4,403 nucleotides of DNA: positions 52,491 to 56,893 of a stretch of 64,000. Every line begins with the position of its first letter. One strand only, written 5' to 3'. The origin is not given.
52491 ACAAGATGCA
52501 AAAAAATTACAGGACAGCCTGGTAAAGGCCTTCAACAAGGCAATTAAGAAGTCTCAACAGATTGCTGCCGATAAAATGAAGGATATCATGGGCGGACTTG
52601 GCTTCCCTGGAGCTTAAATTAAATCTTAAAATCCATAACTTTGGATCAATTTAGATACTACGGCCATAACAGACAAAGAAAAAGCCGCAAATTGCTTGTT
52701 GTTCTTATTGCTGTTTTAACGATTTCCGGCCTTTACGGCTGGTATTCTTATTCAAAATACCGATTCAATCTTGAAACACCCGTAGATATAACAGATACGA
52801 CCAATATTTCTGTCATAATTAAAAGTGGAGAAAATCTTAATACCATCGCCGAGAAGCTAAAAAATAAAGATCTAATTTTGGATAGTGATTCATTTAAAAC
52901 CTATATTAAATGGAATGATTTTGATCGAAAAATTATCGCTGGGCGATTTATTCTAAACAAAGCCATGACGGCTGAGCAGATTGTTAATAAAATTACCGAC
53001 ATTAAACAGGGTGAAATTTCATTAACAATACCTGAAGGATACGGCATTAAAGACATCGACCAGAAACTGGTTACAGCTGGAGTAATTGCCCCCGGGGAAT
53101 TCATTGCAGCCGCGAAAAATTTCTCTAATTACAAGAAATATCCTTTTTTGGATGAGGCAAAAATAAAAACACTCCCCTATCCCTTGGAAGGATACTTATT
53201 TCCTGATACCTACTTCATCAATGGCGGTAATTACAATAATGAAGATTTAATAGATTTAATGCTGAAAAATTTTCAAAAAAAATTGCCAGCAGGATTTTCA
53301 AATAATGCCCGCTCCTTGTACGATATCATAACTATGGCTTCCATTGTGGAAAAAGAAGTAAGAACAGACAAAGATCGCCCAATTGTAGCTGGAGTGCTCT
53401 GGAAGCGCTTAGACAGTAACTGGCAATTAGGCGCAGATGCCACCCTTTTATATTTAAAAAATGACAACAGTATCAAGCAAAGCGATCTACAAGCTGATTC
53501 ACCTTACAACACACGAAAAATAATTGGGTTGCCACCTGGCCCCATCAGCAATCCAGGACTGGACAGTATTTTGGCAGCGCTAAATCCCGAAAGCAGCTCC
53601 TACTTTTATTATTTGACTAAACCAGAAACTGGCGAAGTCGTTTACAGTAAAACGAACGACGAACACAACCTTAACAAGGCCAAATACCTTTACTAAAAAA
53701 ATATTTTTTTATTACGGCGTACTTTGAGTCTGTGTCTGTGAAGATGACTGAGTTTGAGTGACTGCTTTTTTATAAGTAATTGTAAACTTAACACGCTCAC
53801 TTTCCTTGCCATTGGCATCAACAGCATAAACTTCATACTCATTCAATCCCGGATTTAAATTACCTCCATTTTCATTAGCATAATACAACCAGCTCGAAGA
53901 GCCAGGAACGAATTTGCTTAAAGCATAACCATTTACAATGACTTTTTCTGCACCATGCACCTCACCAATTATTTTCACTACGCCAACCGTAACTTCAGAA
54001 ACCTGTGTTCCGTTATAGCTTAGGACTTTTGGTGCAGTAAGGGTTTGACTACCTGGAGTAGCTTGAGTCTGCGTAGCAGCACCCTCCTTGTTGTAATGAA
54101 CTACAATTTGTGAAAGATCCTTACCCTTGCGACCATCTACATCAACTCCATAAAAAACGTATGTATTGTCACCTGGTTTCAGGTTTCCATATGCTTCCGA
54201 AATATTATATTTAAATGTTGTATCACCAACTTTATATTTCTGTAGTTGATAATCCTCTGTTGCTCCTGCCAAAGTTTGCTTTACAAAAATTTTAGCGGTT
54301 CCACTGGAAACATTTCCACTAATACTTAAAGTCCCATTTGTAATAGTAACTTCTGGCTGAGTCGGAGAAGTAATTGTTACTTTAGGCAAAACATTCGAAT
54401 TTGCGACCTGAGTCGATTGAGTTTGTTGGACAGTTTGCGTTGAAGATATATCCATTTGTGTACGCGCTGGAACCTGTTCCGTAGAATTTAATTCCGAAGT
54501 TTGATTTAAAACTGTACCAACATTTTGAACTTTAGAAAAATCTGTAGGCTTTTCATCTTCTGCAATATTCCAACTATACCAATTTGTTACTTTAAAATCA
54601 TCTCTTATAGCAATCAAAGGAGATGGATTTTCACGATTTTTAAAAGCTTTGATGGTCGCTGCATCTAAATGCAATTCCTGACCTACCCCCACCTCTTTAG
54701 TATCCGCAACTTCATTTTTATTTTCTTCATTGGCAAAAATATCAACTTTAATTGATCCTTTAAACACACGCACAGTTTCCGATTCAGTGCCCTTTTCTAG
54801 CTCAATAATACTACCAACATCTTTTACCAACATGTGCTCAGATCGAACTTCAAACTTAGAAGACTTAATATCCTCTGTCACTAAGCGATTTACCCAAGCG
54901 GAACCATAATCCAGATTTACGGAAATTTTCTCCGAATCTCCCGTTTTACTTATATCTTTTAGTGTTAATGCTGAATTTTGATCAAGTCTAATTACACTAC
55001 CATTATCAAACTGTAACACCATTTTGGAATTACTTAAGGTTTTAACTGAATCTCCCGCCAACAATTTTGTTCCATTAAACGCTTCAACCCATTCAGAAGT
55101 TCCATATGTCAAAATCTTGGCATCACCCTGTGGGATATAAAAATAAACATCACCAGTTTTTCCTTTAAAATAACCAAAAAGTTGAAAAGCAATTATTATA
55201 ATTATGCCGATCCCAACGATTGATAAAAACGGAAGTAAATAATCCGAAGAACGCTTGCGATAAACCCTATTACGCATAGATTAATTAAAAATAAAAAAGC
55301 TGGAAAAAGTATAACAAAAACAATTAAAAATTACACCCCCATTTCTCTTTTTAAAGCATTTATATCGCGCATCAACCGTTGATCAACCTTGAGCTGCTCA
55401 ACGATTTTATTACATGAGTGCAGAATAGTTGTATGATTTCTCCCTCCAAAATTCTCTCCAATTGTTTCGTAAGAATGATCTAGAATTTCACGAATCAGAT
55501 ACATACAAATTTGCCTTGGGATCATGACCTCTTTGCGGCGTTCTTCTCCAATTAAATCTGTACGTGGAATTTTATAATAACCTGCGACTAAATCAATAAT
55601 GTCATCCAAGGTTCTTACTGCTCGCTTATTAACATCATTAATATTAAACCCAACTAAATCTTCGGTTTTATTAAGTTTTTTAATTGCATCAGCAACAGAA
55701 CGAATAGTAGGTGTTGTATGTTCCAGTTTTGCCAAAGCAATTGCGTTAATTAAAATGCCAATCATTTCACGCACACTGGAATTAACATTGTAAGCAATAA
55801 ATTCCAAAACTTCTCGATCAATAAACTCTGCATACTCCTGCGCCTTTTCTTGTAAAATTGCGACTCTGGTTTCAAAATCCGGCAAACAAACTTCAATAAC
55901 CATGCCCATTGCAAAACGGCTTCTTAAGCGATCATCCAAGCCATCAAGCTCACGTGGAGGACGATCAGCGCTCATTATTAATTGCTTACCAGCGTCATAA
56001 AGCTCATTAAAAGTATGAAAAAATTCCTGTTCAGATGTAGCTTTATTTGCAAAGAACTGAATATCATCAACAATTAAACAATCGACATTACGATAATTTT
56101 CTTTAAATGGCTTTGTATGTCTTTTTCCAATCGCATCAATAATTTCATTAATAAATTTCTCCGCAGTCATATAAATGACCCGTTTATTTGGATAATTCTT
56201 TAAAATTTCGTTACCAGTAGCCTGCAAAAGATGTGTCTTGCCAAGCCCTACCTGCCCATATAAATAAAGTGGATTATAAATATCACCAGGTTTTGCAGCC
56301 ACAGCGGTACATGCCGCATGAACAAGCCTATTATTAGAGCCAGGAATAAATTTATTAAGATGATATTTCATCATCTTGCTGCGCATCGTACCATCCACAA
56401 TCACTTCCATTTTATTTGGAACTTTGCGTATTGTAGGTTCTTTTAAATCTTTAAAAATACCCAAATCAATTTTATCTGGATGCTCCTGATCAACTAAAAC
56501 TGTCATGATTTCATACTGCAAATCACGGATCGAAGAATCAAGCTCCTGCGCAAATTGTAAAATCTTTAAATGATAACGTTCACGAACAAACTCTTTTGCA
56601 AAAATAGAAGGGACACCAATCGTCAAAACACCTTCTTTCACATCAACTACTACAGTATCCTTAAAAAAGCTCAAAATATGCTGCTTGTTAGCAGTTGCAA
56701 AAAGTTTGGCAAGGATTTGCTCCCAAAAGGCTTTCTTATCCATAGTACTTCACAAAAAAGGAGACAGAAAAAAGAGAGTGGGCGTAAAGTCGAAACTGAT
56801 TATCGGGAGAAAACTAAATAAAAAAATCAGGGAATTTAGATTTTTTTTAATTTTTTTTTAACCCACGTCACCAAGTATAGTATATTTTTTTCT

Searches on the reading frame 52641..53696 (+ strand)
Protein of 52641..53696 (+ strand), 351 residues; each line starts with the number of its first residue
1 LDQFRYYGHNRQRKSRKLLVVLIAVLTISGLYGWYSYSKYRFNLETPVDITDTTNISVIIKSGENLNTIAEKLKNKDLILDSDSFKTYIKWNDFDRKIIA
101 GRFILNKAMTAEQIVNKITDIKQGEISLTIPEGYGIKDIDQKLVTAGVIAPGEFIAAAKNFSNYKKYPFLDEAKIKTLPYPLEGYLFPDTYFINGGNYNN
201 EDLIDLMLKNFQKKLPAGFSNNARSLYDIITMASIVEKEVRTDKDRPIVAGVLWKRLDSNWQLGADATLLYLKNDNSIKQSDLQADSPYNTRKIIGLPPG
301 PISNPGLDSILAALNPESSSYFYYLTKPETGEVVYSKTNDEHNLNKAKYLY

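Call 86: search_protein_families(library=pfam, proteins=[window:52641-53696:+], max_evalue=0.00001)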
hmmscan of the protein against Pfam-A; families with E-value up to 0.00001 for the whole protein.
window:52641-53696:+ (351 aa): 1 family
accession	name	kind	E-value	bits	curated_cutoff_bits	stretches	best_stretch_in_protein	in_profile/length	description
PF02618.21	YceG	-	2.7e-75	253.8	32.4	1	58-348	1-275/275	YceG-like family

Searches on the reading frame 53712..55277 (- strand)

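Call 86: search_protein_families(library=pfam, proteins=[window:53712-55277:-], max_evalue=0.00001)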
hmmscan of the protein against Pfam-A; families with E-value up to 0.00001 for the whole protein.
window:53712-55277:- (521 aa): 1 family
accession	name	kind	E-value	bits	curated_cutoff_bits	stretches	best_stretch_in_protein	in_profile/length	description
PF04773.18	FecR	-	6.1e-10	39.9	24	1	77-177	2-97/97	FecR protein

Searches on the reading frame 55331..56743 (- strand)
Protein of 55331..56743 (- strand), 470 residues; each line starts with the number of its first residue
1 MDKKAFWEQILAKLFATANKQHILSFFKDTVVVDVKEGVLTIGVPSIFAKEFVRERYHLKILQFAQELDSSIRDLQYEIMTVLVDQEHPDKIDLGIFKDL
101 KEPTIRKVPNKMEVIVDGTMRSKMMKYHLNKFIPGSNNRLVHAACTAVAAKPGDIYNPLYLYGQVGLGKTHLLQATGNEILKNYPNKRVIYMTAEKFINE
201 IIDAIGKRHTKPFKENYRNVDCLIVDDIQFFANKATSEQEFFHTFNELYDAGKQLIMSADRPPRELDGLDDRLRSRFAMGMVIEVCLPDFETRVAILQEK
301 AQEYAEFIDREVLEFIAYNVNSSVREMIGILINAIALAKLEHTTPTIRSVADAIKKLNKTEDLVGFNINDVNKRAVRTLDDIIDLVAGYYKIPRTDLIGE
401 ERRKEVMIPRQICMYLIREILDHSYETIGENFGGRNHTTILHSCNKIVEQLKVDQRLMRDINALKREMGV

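Call 86: search_protein_families(library=pfam, proteins=[window:55331-56743:-], max_evalue=0.00001)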
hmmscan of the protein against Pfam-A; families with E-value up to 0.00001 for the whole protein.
window:55331-56743:- (470 aa): 5 families
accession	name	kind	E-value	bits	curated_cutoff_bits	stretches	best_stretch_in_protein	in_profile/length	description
PF00308.24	Bac_DnaA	-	1.6e-64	217.4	23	1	126-284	4-162/162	Bacterial DnaA ATPAse domain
PF08299.17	Bac_DnaA_C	-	1.6e-27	95.8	31.5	1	380-447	2-69/69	Bacterial dnaA protein helix-turn-helix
PF11638.13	DnaA_N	-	5.6e-09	36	24.6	1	5-66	2-64/65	DnaA N-terminal domain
PF01695.23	IstB_IS21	-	2.5e-06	27.6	24.1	1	159-258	95-192/238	IstB-like ATP binding protein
PF00004.35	AAA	-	5e-06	27.4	21.2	0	159-279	1-125/131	ATPase family associated with various cellular activities (AAA)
